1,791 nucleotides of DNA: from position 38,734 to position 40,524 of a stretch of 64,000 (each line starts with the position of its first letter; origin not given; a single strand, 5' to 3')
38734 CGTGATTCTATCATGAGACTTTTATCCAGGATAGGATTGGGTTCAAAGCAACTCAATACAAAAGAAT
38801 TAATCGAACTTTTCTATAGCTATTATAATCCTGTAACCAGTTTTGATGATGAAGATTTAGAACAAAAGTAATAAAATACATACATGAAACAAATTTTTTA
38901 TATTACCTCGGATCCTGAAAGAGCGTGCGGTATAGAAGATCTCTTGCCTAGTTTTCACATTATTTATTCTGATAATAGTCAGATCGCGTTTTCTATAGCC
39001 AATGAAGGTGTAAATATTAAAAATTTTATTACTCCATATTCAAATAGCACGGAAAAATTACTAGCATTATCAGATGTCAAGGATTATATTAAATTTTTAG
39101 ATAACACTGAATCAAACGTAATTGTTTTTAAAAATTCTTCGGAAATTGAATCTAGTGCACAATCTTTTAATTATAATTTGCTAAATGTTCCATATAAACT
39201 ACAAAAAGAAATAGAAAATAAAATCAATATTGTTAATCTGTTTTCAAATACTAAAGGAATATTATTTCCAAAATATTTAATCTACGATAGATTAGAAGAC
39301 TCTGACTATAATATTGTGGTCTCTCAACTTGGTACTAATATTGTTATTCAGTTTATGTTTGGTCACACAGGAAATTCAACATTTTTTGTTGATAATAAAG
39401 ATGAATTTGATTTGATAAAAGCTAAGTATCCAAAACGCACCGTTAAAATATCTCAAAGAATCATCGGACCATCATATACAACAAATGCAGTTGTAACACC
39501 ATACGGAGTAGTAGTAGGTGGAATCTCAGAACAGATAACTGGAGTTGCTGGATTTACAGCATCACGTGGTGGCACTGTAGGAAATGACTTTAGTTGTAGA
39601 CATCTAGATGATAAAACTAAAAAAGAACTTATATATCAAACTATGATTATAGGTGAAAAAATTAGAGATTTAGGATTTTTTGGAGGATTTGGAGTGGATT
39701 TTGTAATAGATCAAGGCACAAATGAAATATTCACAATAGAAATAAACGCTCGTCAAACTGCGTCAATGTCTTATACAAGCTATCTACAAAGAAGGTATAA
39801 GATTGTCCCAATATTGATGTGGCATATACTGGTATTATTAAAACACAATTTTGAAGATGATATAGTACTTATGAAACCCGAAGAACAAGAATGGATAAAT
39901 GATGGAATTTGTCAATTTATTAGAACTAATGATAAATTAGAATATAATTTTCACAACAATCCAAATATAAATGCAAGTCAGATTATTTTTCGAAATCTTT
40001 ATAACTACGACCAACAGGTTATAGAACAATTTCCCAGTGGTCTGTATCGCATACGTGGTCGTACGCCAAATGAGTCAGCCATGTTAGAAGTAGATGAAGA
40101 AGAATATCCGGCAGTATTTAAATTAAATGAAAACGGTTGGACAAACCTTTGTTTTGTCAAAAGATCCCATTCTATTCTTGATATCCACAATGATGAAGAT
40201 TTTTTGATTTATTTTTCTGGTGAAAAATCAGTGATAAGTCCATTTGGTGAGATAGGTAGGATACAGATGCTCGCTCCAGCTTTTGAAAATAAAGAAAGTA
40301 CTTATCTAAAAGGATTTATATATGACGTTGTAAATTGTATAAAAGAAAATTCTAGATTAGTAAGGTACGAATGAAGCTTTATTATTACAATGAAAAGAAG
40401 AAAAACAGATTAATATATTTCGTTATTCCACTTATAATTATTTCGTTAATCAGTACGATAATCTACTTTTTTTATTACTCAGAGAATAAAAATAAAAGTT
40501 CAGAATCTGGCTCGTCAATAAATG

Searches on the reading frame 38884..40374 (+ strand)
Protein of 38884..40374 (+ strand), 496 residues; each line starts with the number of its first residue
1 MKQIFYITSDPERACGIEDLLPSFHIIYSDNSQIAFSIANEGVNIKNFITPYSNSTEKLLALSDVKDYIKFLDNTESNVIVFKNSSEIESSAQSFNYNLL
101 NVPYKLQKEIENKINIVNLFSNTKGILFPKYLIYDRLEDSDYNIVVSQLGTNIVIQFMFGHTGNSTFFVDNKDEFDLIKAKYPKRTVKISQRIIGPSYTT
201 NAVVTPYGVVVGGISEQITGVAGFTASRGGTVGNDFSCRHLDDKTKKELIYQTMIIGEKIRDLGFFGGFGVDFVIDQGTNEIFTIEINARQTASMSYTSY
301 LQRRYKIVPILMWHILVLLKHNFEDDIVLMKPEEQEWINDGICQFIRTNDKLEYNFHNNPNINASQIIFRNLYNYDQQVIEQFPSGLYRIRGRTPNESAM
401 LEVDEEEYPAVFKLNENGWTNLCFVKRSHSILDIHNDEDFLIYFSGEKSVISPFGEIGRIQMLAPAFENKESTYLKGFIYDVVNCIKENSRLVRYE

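Call 4: search_protein_families(library=pfam, proteins=[window:38884-40374:+], max_evalue=1)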
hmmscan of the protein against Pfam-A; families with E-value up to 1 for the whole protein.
window:38884-40374:+ (496 aa): 4 families
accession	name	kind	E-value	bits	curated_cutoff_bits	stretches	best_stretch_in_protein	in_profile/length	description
PF02655.19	ATP-grasp_3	-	2e-08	35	23.2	1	112-294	3-160/160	ATP-grasp domain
PF11246.14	Phage_gp53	-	0.0062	16.7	21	1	350-416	7-78/200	Base plate wedge protein 53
PF02786.22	CPSase_L_D2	-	0.013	15.5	19.8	1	240-298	132-187/211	Carbamoyl-phosphate synthase L chain, ATP binding domain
PF09234.15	DUF1963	-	0.027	15.3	23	1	5-173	49-201/216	Domain of unknown function (DUF1963)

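Call 5: search_protein_families(library=ncbifam, proteins=[window:38884-40374:+], max_evalue=1)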
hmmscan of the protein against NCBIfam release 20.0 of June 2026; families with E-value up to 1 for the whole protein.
window:38884-40374:+ (496 aa): 2 families
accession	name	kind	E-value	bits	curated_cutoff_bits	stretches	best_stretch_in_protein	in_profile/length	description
NF005096.0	PRK06524.1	equivalog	4.2e-36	124.1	684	1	56-354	87-389/493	biotin carboxylase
NF042917.1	PAGG_GluLig_BesA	equivalog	0.00081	18.3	750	1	233-293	291-351/432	L-propargylglycine--L-glutamate ligase BesA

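Call 9: find_homologous_proteins(query=window:38884-40374:+)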
Query window:38884-40374:+ (496 aa): 157 proteins with E <= 0.001 among 5772 candidates; the best 120 are listed.
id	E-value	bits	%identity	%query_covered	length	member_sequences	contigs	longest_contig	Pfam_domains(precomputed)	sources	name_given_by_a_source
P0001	0.0e+0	1120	100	100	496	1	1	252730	PF02655.20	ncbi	-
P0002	0.0e+0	1026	90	100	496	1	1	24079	PF02655.20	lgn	-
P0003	8.1e-273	923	82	100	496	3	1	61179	PF02655.20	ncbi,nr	ncbi:MAG: ATP-grasp domain-containing protein [Candidatus Dojkabacteria bacterium]|nr:ATP-grasp doma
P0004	3.0e-153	529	47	100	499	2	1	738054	-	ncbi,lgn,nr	ncbi:MAG: hypothetical protein KatS3mg084_0064 [Candidatus Dojkabacteria bacterium]|nr:MAG: hypothet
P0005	4.9e-151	522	47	100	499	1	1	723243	-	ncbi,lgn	-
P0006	1.5e-150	520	48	100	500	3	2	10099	-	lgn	-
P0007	9.4e-150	518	47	100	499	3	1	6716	-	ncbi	-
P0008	1.2e-146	507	47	100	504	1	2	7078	-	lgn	-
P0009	8.8e-145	501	47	100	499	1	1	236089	-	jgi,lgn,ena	-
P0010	2.4e-144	500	47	100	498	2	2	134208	-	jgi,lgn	jgi:hypothetical protein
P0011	2.7e-144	500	47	100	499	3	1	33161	PF02655.20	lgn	-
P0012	4.4e-144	499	46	100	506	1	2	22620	-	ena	-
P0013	4.6e-144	499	46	100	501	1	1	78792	-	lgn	-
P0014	8.0e-144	498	48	100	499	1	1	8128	PF02655.20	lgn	-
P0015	1.1e-143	497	46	100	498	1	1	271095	-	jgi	jgi:hypothetical protein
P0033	7.4e-59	218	32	94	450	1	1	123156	PF14397.12,PF14398.12,PF02655.20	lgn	-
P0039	2.4e-55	206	33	82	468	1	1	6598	PF14397.12,PF14398.12,PF03133.21,PF02655.20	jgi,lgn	jgi:glutathione synthase/RimK-type ligase-like ATP-grasp enzyme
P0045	3.3e-50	189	31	98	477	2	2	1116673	PF02655.20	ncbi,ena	-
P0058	1.1e-42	164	34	65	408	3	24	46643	PF02655.20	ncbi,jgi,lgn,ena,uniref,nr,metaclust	ncbi:MAG: hypothetical protein A3F24_02950 [Candidatus Colwellbacteria bacterium RIFCSPHIGHO2_12_FUL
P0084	2.5e-35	140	31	60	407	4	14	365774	PF02655.20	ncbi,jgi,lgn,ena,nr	ncbi:MAG TPA: hypothetical protein DCY48_04180 [Candidatus Magasanikbacteria bacterium]|nr:MAG: hypo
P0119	1.2e-30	125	28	69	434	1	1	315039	PF02786.23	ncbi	-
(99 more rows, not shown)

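Call 10: find_encoding_contigs(protein=P0004, flank=8000, max_places=3)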
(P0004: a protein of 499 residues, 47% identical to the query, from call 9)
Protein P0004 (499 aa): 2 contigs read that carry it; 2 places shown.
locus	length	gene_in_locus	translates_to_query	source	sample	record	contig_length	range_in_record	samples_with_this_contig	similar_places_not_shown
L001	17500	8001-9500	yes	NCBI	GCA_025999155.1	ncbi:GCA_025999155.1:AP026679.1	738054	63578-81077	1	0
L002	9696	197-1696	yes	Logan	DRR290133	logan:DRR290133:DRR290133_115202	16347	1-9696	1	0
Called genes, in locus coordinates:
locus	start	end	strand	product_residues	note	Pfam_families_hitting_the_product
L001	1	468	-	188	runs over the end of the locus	PF13482:RNase_H_2, PF01612:DNA_pol_A_exo1 (faint), PF10108:DNA_pol_B_exo2 (faint)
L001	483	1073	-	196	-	-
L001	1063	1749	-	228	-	-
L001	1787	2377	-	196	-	PF00625:Guanylate_kin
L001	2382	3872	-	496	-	PF00749:tRNA-synt_1c, PF19269:Anticodon_2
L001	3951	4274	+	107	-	PF01883:FeS_assembly_P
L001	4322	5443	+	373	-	PF01207:Dus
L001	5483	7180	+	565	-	PF12666:PrgI, PF17210:SdrD_B (faint), PF17802:SpaA (faint), PF13620:CarboxypepD_reg (weak)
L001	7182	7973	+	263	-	PF26593:TraC-like (weak)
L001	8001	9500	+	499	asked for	-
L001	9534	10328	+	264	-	PF00142:Fer4_NifH (weak), PF01656:CbiA, PF02374:ArsA_ATPase, PF06564:CBP_BcsQ, PF09140:MipZ, PF10609:ParA, PF13614:AAA_31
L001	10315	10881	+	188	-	-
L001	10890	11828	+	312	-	PF21694:DNA_pol3_delta_C (weak)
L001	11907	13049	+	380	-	PF00814:TsaD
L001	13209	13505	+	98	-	PF00166:Cpn10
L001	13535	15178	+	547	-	PF00118:Cpn60_TCP1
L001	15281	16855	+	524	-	PF01225:Mur_ligase, PF08245:Mur_ligase_M (weak), PF02875:Mur_ligase_C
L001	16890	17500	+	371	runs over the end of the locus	PF00953:Glycos_transf_4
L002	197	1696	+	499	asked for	-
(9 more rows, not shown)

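Call 11: find_encoding_contigs(protein=P0015, flank=8000, max_places=3)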
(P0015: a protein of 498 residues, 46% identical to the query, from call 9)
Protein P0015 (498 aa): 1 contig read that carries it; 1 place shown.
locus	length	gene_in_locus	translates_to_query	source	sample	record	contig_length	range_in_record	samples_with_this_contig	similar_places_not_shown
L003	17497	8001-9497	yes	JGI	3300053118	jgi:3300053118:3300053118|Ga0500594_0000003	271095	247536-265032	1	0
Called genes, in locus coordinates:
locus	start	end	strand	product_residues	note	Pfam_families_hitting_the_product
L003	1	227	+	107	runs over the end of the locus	PF01883:FeS_assembly_P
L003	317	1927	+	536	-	PF02366:PMT, PF13231:PMT_2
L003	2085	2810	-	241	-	PF00535:Glycos_transf_2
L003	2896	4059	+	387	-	PF01207:Dus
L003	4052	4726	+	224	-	-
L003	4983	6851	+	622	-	PF12666:PrgI (weak), PF13620:CarboxypepD_reg (faint)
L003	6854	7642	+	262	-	PF26593:TraC-like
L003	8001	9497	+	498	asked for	-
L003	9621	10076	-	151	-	-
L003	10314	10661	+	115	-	PF18899:DUF5655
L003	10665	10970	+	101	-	-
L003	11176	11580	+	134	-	-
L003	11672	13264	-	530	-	PF00005:ABC_tran (faint)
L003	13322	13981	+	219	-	PF05875:Ceramidase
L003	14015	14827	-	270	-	-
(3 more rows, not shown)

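Call 12: find_encoding_contigs(protein=P0033, flank=8000, max_places=3)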
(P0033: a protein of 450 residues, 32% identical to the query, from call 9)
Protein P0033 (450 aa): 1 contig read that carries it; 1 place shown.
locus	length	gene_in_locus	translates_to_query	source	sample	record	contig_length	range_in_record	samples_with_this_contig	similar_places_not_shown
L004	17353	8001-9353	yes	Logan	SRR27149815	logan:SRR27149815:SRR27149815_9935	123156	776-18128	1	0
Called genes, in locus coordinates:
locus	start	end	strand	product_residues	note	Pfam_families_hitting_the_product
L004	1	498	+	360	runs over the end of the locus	PF00482:T2SSF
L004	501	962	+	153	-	-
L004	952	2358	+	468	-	-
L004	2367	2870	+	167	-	-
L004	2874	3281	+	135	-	-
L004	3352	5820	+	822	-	PF02861:Clp_N, PF00004:AAA, PF17871:AAA_lid_9, PF00158:Sigma54_activat, PF00004:AAA, PF07724:AAA_2, PF07728:AAA_5, PF10431:ClpB_D2-small, +9 more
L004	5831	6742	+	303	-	-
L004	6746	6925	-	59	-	PF24441:DUF7560 (faint), PF21344:Zn_ribbon_LysW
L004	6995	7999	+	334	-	PF00291:PALP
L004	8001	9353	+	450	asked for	PF14397:ATPgrasp_ST (faint), PF02655:ATP-grasp_3, PF14398:ATPgrasp_YheCD (weak)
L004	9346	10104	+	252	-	-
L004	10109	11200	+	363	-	PF00953:Glycos_transf_4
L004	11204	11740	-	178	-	-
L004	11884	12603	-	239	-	-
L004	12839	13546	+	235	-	PF01435:Peptidase_M48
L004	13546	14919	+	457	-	PF08245:Mur_ligase_M, PF02875:Mur_ligase_C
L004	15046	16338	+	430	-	PF08245:Mur_ligase_M, PF02875:Mur_ligase_C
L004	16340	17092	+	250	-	-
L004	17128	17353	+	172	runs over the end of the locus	PF01936:NYN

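Call 14: find_encoding_contigs(protein=P0058, flank=8000, max_places=3)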
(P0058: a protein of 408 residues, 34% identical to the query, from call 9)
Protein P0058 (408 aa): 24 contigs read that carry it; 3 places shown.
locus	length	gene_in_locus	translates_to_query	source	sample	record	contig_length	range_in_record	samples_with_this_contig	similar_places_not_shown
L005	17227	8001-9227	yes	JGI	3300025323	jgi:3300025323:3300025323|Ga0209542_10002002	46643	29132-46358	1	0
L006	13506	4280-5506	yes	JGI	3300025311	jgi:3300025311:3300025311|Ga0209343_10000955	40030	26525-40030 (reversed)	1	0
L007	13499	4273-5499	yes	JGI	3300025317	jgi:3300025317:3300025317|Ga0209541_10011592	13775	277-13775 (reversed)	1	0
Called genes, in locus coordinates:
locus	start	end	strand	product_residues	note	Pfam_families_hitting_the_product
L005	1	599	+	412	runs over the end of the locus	PF22694:CtpB_N-like (weak), PF00595:PDZ (weak), PF13180:PDZ_2, PF17820:PDZ_6, PF03572:Peptidase_S41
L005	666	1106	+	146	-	PF01281:Ribosomal_L9_N, PF03948:Ribosomal_L9_C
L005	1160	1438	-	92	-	PF01016:Ribosomal_L27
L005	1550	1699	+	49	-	-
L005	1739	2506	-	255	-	-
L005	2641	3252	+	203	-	PF04377:ATE_C (weak)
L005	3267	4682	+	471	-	PF01225:Mur_ligase, PF08245:Mur_ligase_M, PF02875:Mur_ligase_C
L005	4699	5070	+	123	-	-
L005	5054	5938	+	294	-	PF00512:HisKA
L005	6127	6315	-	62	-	PF21344:Zn_ribbon_LysW (weak)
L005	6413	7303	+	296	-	PF00291:PALP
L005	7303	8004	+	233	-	-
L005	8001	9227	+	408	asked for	PF02655:ATP-grasp_3 (weak)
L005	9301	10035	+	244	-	-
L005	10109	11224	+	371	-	PF00953:Glycos_transf_4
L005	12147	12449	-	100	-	-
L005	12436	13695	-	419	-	PF01551:Peptidase_M23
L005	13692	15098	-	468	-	PF00749:tRNA-synt_1c, PF19269:Anticodon_2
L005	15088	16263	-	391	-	PF03033:Glyco_transf_28, PF04101:Glyco_tran_28_C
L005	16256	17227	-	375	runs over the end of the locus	PF01098:FTSW_RODA_SPOVE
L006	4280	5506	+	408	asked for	PF02655:ATP-grasp_3 (weak)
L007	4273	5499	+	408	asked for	PF02655:ATP-grasp_3 (weak)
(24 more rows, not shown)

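Call 15: find_encoding_contigs(protein=P0045, flank=8000, max_places=2)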
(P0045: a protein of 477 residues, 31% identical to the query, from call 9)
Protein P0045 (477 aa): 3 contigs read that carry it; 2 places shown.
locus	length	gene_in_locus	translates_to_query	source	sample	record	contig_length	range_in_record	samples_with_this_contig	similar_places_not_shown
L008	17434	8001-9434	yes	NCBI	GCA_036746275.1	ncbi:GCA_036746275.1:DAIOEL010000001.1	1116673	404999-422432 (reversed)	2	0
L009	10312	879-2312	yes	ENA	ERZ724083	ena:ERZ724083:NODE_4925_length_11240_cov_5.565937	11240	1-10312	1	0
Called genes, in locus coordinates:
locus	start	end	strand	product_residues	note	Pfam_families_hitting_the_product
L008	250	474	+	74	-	-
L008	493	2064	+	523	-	PF01541:GIY-YIG, PF27096:UvrC_M, PF02151:UVR, PF08459:UvrC_RNaseH_dom, PF14520:HHH_5 (faint)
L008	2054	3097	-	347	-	PF08220:HTH_DeoR (weak)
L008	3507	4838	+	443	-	-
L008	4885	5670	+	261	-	-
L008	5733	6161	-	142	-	PF02308:MgtC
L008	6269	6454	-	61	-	PF21344:Zn_ribbon_LysW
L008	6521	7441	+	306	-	PF00291:PALP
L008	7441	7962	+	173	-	-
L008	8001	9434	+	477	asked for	PF02655:ATP-grasp_3 (weak)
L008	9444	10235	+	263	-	-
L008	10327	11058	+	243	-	PF01628:HrcA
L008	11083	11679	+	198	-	PF01025:GrpE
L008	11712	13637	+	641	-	PF00012:HSP70, PF06723:MreB_Mbl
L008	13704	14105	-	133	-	-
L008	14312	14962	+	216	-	-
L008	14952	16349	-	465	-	PF00587:tRNA-synt_2b, PF03129:HGTP_anticodon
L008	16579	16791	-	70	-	-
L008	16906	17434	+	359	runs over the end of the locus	PF03054:tRNA_Me_trans, PF20259:tRNA_Me_trans_M, PF20258:tRNA_Me_trans_C (weak)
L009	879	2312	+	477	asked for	PF02655:ATP-grasp_3 (weak)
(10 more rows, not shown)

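Call 20: find_related_loci(query=A1, collection=genome_contigs, flank=10000)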
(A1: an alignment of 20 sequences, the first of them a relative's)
Query A1 (496 aa) in genome_contigs; peptide patterns used: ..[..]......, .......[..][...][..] (x = any residue, [..] = any of these).
100 stretches matched a pattern; 6 encode a relative of the query (tblastn E <= 1e-3); 6 distinct loci.
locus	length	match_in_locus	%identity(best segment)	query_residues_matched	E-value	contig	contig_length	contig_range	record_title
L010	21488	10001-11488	82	1-496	0e+0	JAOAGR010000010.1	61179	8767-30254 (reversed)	MAG: Candidatus Dojkabacteria bacterium isolate SKW36 k141_871268, whole genome shotgun sequence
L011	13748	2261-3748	44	1-494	2e-147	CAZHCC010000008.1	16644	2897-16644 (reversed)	MAG TPA_asm: uncultured Candidatus Saccharibacteria bacterium isolate binchicken_co186_26 genome assembly, contig: NODE_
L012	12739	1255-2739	45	1-493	4e-143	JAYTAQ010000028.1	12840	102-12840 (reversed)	MAG: bacterium isolate GFS_13950 GFS_13950_27, whole genome shotgun sequence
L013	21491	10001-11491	45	1-495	4e-142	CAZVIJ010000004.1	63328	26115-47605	MAG TPA_asm: uncultured Candidatus Saccharibacteria bacterium isolate SRP257259_co1_129 genome assembly, contig: NODE_42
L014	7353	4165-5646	42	1-491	6e-137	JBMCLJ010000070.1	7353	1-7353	MAG: Candidatus Dojkabacteria bacterium isolate D1M03_32 NODE_5904_length_7353_cov_5.039874, whole genome shotgun sequen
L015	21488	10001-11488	47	1-495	1e-160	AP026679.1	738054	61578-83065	MAG: Candidatus Dojkabacteria bacterium KatS3mg084 DNA, complete genome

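Call 37: search_solved_structures(query=A1, max_evalue=1, show_alignments=2)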
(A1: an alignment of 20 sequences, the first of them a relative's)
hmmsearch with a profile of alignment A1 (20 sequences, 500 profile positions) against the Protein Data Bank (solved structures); distinct sequences matched with E-value up to 1: 3.
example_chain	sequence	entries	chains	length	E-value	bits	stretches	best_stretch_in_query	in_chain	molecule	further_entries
8yi6_A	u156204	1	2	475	7.1e-05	24.9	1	245-303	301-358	L-propargylglycine--L-glutamate ligase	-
8f41_I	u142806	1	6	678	0.81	11.5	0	243-294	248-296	3-methylcrotonyl-CoA carboxylase, alpha-subunit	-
8f3d_H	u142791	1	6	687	0.83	11.5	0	243-294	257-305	3-methylcrotonyl-CoA carboxylase alpha-subunit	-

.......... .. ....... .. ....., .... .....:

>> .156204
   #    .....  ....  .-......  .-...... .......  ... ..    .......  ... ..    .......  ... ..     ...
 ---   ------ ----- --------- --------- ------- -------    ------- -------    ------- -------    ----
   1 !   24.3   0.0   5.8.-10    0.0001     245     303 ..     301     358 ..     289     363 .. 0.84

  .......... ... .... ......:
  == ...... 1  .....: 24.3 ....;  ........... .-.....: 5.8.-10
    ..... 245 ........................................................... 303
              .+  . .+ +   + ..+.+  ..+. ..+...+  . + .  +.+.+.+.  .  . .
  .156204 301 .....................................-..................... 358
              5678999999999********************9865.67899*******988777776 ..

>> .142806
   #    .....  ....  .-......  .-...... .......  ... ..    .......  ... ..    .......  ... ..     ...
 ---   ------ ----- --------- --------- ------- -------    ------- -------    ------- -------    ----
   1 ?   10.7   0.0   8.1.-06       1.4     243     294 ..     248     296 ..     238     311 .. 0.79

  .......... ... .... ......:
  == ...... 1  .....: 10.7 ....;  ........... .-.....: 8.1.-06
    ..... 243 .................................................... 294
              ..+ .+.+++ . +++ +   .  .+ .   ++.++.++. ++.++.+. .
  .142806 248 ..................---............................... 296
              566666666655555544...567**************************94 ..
